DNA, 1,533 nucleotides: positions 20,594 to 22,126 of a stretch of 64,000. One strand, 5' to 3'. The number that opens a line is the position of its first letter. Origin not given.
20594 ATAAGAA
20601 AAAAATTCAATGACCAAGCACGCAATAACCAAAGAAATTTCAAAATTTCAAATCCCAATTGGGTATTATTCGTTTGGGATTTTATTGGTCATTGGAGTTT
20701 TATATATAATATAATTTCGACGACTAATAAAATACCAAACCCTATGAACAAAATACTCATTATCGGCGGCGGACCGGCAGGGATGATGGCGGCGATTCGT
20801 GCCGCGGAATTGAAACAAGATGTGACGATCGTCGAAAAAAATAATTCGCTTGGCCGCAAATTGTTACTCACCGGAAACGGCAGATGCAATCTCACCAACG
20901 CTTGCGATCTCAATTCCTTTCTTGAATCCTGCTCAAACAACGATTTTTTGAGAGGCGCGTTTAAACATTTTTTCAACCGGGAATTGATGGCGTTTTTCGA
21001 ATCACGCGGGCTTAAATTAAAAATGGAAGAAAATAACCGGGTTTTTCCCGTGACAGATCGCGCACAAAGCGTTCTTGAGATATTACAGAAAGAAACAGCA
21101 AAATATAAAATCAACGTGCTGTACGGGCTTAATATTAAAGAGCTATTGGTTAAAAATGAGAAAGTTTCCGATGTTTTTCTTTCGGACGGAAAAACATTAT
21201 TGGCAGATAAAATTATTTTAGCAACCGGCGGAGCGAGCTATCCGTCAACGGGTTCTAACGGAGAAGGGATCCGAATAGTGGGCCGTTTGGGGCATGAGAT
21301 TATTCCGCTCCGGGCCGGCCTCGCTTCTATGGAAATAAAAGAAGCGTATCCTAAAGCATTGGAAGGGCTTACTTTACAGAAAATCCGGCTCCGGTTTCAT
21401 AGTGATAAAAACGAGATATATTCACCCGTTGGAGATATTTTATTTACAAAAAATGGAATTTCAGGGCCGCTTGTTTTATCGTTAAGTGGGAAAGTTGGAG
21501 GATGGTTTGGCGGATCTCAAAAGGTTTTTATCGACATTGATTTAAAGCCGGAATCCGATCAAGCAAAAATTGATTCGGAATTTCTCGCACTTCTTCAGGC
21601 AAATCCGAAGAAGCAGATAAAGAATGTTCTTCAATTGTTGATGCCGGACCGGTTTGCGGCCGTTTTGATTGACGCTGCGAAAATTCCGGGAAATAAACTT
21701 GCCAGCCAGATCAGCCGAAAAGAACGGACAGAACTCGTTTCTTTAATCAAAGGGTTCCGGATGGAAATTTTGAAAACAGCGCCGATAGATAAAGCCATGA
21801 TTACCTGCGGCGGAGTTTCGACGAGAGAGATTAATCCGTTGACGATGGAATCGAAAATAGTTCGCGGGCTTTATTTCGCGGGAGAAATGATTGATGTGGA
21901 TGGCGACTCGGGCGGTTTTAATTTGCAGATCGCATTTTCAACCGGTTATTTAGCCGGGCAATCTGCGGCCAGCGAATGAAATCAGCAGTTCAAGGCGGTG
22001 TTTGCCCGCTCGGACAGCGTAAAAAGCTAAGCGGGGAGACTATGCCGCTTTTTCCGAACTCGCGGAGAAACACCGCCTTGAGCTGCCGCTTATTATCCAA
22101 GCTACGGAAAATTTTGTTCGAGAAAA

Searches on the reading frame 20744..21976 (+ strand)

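Call 9: search_protein_families(library=pfam, proteins=[window:20744-21976:+], max_evalue=0.00001)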
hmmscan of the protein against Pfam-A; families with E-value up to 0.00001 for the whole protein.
window:20744-21976:+ (411 aa): 9 families
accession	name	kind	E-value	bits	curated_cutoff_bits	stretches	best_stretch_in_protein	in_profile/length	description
PF03486.20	HI0933_like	-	1.3e-82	277.4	50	1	3-406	2-243/244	HI0933-like protein Rossmann domain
PF22780.1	HI0933_like_1st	-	1.1e-30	107.1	27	1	190-352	1-164/165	HI0933-like protein barrel and H2TH domain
PF01134.28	GIDA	-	1.5e-13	51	22.1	1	3-163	1-150/391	Glucose inhibited division protein A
PF00890.30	FAD_binding_2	-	6.8e-13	49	20.4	1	4-37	2-35/414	FAD binding domain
PF07992.20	Pyr_redox_2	-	8.8e-12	45.5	26.1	1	3-166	2-112/291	Pyridine nucleotide-disulphide oxidoreductase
PF12831.13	FAD_oxidored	-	1.5e-09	38.1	27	1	4-163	2-146/416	FAD dependent oxidoreductase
PF13738.12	Pyr_redox_3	-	1.9e-08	34.3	30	0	5-34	1-31/305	Pyridine nucleotide-disulphide oxidoreductase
PF00070.33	Pyr_redox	-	4.9e-07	30.6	22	0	3-38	1-36/82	Pyridine nucleotide-disulphide oxidoreductase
PF01266.30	DAO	-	7.7e-06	26.1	27.9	0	3-37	1-35/353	FAD dependent oxidoreductase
